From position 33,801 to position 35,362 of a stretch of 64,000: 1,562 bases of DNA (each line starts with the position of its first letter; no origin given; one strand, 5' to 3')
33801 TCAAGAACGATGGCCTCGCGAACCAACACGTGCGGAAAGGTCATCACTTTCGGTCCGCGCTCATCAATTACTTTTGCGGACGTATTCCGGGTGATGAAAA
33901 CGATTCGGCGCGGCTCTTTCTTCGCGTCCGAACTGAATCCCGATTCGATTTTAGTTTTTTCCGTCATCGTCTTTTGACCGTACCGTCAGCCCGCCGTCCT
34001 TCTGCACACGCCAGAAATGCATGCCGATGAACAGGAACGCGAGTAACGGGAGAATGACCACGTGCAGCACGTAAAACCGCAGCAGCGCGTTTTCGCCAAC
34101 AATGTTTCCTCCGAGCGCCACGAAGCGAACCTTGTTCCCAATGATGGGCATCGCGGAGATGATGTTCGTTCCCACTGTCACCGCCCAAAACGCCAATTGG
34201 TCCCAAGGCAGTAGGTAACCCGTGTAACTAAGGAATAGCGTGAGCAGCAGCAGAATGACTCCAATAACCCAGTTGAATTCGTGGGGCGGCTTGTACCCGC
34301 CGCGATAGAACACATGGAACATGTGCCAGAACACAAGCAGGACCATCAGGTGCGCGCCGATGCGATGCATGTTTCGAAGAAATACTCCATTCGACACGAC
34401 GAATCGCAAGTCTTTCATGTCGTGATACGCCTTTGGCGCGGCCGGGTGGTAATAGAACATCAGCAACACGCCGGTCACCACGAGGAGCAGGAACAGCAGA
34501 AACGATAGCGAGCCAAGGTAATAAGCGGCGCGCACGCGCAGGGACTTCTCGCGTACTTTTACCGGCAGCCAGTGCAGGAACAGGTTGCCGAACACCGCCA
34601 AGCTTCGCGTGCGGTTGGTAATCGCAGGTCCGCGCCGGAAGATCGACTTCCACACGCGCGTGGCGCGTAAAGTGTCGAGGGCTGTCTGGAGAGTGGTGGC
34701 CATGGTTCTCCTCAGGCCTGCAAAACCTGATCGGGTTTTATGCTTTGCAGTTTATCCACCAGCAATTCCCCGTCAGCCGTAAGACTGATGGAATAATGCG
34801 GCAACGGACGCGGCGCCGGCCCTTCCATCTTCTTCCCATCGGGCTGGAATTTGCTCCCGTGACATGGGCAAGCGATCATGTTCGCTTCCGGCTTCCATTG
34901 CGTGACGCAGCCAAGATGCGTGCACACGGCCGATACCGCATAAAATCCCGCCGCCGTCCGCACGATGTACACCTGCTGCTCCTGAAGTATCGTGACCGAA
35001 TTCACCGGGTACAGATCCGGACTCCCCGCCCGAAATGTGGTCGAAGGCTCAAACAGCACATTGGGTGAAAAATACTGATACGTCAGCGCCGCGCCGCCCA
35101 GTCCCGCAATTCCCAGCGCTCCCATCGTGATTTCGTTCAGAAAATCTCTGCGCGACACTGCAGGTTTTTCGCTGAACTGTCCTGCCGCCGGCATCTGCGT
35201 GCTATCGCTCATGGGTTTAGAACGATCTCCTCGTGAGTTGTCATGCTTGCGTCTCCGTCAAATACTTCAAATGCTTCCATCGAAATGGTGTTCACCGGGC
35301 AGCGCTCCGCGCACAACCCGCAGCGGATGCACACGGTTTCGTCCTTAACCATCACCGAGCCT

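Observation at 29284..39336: Non-canonical Rieske/cytochrome b operon with a built-in NfnB/GltD-like flavo-FeS subunit, a heme-porin, a cupredoxin and nine c-type hemes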

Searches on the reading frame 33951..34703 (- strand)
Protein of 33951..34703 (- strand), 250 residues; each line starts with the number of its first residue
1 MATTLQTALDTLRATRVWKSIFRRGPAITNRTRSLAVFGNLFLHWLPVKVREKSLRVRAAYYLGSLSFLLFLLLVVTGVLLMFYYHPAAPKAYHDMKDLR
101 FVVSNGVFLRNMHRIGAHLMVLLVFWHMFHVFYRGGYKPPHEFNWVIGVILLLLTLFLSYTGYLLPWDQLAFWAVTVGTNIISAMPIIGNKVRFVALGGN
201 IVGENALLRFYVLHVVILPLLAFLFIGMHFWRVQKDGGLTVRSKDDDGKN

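Call 4: search_protein_families(library=pfam, proteins=[window:33951-34703:-], max_evalue=0.01)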
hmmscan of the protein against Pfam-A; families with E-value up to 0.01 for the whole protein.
window:33951-34703:- (250 aa): 3 families
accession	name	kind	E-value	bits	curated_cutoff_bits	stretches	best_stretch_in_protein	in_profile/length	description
PF00033.24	Cytochrome_B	-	8.8e-45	153.3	27.2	1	54-235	7-187/189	Cytochrome b/b6/petB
PF13631.11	Cytochrom_B_N_2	-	7.9e-39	133.8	27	1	119-244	2-127/169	Cytochrome b(N-terminal)/b6/petB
PF14358.11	DUF4405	-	1.1e-06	29.5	26.7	1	66-129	5-63/66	Domain of unknown function (DUF4405)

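Call 5: search_protein_families(library=ncbifam, proteins=[window:33951-34703:-], max_evalue=0.01)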
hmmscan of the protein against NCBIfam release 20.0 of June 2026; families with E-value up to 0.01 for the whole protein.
window:33951-34703:- (250 aa): 4 families
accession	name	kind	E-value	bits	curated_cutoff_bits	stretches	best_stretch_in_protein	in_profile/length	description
NF040969.1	cytb_ExtP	equivalog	6.4e-75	251.5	290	1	39-239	3-203/205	selenite/tellurite reduction operon b-type cytochrome ExtP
NF002990.0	PRK03735.1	subfamily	6.9e-52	176.4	325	1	45-237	26-218/223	cytochrome b6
NF041076.1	cyt_b_SoxC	equivalog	4.6e-30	105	740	1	59-237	26-199/542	proton pump complex cytochrome B SoxC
NF050120.1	bc1_QcrB_actin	exception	2.9e-28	99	500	1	60-232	25-214/458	cytochrome bc1 complex cytochrome b subunit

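Call 18: find_related_loci(query=window:33951-34703:-, collection=genome_contigs, flank=10000)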
Query window:33951-34703:- (250 aa) in genome_contigs; peptide patterns used: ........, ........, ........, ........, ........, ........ (x = any residue, [..] = any of these).
600 stretches matched a pattern (row limit reached: there are more); 586 encode a relative of the query (tblastn E <= 1e-3); the best 80 are kept; 80 distinct loci.
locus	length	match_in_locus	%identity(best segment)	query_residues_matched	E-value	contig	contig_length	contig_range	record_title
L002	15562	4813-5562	92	1-250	6e-156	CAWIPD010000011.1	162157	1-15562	MAG: Candidatus Acidoferrales bacterium isolate MFD01689.bin.2.36 genome assembly, contig: contig_37981, whole genome sh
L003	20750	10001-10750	91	1-250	2e-146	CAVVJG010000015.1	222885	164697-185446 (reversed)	MAG: Candidatus Acidoferrales bacterium isolate MFD02134.bin.1.245 genome assembly, contig: contig_26474, whole genome s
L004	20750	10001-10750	92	1-250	4e-145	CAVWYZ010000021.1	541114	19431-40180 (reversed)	MAG: Candidatus Acidoferrales bacterium isolate MFD05377.bin.1.191 genome assembly, contig: contig_95727, whole genome s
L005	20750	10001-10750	86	1-250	7e-142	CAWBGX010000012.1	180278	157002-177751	MAG: uncultured Acidobacteriota bacterium isolate MFD06714.bin.2.146 genome assembly, contig: contig_77634, whole genome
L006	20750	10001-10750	92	1-250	2e-141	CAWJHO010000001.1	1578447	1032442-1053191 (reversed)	MAG: uncultured Acidobacteriota bacterium isolate MFD03323.bin.1.136 genome assembly, contig: contig_12478, whole genome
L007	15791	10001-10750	85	1-250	7e-140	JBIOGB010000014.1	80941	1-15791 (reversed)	MAG: Candidatus Acidiferrales bacterium isolate GcC11-7 k141_594954_length_80941_cov_63.6644, whole genome shotgun seque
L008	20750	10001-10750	86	1-250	5e-140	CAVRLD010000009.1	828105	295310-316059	MAG: uncultured Acidobacteriota bacterium isolate MFD05513.bin.2.94 genome assembly, contig: contig_23430, whole genome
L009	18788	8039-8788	84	1-250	8e-140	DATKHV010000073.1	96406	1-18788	MAG TPA_asm: Candidatus Cybelea sp. isolate SMAG_U14587 k141_1824507, whole genome shotgun sequence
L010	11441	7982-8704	87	1-241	7e-139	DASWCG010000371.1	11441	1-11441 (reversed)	MAG TPA_asm: Candidatus Acidiferrales bacterium isolate SMAG_U2703 k141_939827, whole genome shotgun sequence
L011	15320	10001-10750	92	1-250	5e-138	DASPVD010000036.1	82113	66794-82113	MAG TPA_asm: Candidatus Eremiobacteraceae bacterium isolate SMAG_U12320 k141_350845, whole genome shotgun sequence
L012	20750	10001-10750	84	1-250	4e-138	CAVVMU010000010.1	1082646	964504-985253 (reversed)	MAG: uncultured Acidobacteriota bacterium isolate MFD05377.bin.1.176 genome assembly, contig: contig_42722, whole genome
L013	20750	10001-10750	93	1-250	1e-137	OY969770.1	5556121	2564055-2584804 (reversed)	MAG: Candidatus Acidoferrales bacterium isolate MFD09222.bin.1.52 genome assembly, chromosome: 1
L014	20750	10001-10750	84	1-250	2e-137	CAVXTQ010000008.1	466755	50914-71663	MAG: uncultured Acidobacteriota bacterium isolate MFD05521.bin.2.5 genome assembly, contig: contig_35064, whole genome s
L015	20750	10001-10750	88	1-250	8e-137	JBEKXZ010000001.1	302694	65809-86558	MAG: Bryobacteraceae bacterium isolate SPRUCE 663 SPRUCE_663_1, whole genome shotgun sequence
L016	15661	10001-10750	93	1-250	2e-138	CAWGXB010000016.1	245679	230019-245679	MAG: Candidatus Acidoferrales bacterium isolate MFD04428.bin.1.17 genome assembly, contig: contig_22511, whole genome sh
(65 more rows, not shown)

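Call 52: search_solved_structures(query=window:33951-34703:-, max_evalue=0.001)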
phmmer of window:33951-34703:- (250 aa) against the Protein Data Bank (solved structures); distinct sequences matched with E-value up to 0.001: 53.
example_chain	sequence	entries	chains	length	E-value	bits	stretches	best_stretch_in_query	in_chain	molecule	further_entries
6rqf_I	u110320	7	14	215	3.8e-42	148.1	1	57-237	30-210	Cytochrome b6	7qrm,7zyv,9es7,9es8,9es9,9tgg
1q90_B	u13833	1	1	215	9.1e-41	143.5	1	57-237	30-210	Cytochrome b6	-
1vf5_A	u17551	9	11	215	3.7e-40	141.5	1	57-237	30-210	CYTOCHROME B6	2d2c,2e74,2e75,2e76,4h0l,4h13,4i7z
2zt9_A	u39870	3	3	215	8.7e-40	140.3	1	57-237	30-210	Cytochrome b6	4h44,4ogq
7r0w_I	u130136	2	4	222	7.8e-39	137.2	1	57-237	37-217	Cytochrome b6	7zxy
7jrg_C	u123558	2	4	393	5.4e-29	105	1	63-227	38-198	COB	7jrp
8e73_C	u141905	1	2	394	5.4e-29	104.9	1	63-227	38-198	COB (cyt b)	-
6nin_A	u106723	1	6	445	6.4e-29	104.7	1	66-237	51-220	Cytochrome b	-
2qjk_A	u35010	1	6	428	8.4e-29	104.3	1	66-237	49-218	Cytochrome b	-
2qjp_A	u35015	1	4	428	8.4e-29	104.3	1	66-237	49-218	Cytochrome b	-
2fyn_A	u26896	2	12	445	9.2e-29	104.2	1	66-237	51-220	Cytochrome b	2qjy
5kkz_A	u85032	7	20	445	9.2e-29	104.2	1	66-237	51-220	Cytochrome b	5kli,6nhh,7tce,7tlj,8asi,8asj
29ye_B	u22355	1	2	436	2.7e-28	102.6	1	66-237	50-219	Cytochrome b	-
1zrt_C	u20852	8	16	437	2.7e-28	102.6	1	66-237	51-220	Cytochrome b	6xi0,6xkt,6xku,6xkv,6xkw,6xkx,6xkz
29xz_B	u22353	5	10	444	2.8e-28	102.6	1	66-237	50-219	Cytochrome b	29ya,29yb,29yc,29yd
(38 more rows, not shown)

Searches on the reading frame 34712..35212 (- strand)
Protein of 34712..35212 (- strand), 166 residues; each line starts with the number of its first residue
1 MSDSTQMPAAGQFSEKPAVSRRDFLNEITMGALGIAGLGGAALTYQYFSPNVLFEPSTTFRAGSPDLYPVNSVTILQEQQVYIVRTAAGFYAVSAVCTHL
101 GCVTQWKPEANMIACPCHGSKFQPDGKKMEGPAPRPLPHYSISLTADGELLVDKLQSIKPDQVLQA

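Call 4: search_protein_families(library=pfam, proteins=[window:34712-35212:-], max_evalue=0.01)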
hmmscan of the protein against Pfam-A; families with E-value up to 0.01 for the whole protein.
window:34712-35212:- (166 aa): 3 families
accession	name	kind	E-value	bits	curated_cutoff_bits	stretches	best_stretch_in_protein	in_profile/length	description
PF00355.32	Rieske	-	2.3e-11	43.9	20.3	1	76-140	21-87/88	Rieske [2Fe-2S] domain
PF25471.1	TM_PetC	-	6.5e-05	23.1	37.1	1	15-51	3-39/48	Iron-sulfur subunit PetC transmembrane anchor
PF13806.12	Rieske_2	-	0.00076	19.8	27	1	72-151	16-102/104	Rieske-like [2Fe-2S] domain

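Call 5: search_protein_families(library=ncbifam, proteins=[window:34712-35212:-], max_evalue=0.01)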
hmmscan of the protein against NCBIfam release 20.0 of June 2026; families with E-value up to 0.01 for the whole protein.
window:34712-35212:- (166 aa): 9 families
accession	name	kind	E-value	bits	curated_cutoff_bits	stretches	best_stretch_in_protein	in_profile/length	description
NF045928.1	Cytb6fFeSPetC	equivalog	3.1e-22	78.8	250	1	90-154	101-165/179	cytochrome b6-f complex iron-sulfur subunit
NF010001.0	PRK13474.1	subfamily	3.9e-22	78.4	154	1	87-152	97-161/178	cytochrome b6-f complex iron-sulfur subunit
TIGR01416.1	Rieske_proteo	equivalog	9e-16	58.4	97.4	1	85-141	104-164/176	ubiquinol-cytochrome c reductase iron-sulfur subunit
NF050121.1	bc1_QcrA_actin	exception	7.7e-15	55.2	275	1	87-151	237-304/319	cytochrome bc1 complex Rieske iron-sulfur subunit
TIGR02694.1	arsenite_ox_S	equivalog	1.7e-09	37.7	95.65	1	90-151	51-114/129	arsenate reductase (azurin) small subunit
NF041174.1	SDX_Thmprot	equivalog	6.9e-09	35.8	170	1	72-132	18-79/109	sulredoxin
NF007422.0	PRK09965.1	equivalog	9e-06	25.7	113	1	67-153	12-99/106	bifunctional 3-phenylpropionate/cinnamic acid dioxygenase ferredoxin subunit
NF042948.2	3PPDioc_HcaC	equivalog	0.00089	19.5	150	1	77-152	22-100/105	3-phenylpropionate/cinnamic acid dioxygenase ferredoxin subunit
TIGR03171.1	soxL2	equivalog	0.0021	17.1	582.1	0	111-140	231-262/321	Rieske iron-sulfur protein SoxL2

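Call 51: search_solved_structures(query=window:34712-35212:-, max_evalue=0.001)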
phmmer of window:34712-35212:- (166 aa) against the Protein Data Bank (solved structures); distinct sequences matched with E-value up to 0.001: 77 (the best 60 are shown).
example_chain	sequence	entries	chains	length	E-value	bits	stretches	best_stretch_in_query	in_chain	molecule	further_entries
9rk4_A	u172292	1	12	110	7.6e-28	100.7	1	59-155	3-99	Similar to the Rieske Protein II of bc1 complex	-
9rk3_A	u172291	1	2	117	8.7e-22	81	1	74-155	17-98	Similar to Rieske 2Fe-2S iron sulfur protein (Cytochrome b6-F complex)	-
8hn2_A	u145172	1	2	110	4.4e-21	78.8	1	76-153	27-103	Cytochrome b6-f complex iron-sulfur subunit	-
2zt9_D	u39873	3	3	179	1.2e-17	67.6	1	85-138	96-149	Cytochrome b6-f complex iron-sulfur subunit 1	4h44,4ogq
7zxy_D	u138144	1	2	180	2.1e-17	66.8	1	89-152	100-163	Cytochrome b6-f complex iron-sulfur subunit 2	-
7r0w_D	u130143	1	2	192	2.4e-17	66.6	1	89-152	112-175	Rieske domain, PetC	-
2e74_D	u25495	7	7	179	4.4e-16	62.5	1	85-139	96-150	Cytochrome b6-f complex iron-sulfur subunit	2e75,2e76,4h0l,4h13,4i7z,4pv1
1vf5_D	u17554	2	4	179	1.1e-15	61.2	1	85-139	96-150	RIESKE IRON-SULFUR PROTEIN | Cytochrome b6-f complex iron-sulfur subunit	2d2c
3azc_A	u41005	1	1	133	6.7e-15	58.6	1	89-151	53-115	Cytochrome b6-f complex iron-sulfur subunit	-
1q90_C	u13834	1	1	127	4.5e-14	56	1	82-138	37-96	Cytochrome B6-F complex iron-sulfur subunit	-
6kls_A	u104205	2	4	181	5.6e-13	52.4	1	87-137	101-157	Rieske-I iron sulfur protein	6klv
5cxm_A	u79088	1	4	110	8.1e-13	51.9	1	90-147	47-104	Cytochrome b6/f complex iron-sulfur subunit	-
6rqf_L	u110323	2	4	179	1.4e-12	51.1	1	87-138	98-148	Cytochrome b6-f complex iron-sulfur subunit, chloroplastic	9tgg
7qrm_D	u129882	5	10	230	2.3e-12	50.4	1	87-138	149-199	Cytochrome b6-f complex iron-sulfur subunit, chloroplastic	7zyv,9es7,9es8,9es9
1rfs_A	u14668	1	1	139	7.4e-12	48.8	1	86-138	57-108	RIESKE PROTEIN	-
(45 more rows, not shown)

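Call 58: search_solved_structures(query=window:34712-35212:-, max_evalue=1e-20, show_alignments=2)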
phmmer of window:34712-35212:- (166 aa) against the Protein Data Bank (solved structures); distinct sequences matched with E-value up to 1e-20: 3.
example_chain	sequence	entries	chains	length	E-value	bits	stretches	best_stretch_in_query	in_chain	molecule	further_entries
9rk4_A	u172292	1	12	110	7.6e-28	100.7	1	59-155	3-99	Similar to the Rieske Protein II of bc1 complex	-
9rk3_A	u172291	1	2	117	8.7e-22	81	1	74-155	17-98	Similar to Rieske 2Fe-2S iron sulfur protein (Cytochrome b6-F complex)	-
8hn2_A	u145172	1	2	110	4.4e-21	78.8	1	76-153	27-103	Cytochrome b6-f complex iron-sulfur subunit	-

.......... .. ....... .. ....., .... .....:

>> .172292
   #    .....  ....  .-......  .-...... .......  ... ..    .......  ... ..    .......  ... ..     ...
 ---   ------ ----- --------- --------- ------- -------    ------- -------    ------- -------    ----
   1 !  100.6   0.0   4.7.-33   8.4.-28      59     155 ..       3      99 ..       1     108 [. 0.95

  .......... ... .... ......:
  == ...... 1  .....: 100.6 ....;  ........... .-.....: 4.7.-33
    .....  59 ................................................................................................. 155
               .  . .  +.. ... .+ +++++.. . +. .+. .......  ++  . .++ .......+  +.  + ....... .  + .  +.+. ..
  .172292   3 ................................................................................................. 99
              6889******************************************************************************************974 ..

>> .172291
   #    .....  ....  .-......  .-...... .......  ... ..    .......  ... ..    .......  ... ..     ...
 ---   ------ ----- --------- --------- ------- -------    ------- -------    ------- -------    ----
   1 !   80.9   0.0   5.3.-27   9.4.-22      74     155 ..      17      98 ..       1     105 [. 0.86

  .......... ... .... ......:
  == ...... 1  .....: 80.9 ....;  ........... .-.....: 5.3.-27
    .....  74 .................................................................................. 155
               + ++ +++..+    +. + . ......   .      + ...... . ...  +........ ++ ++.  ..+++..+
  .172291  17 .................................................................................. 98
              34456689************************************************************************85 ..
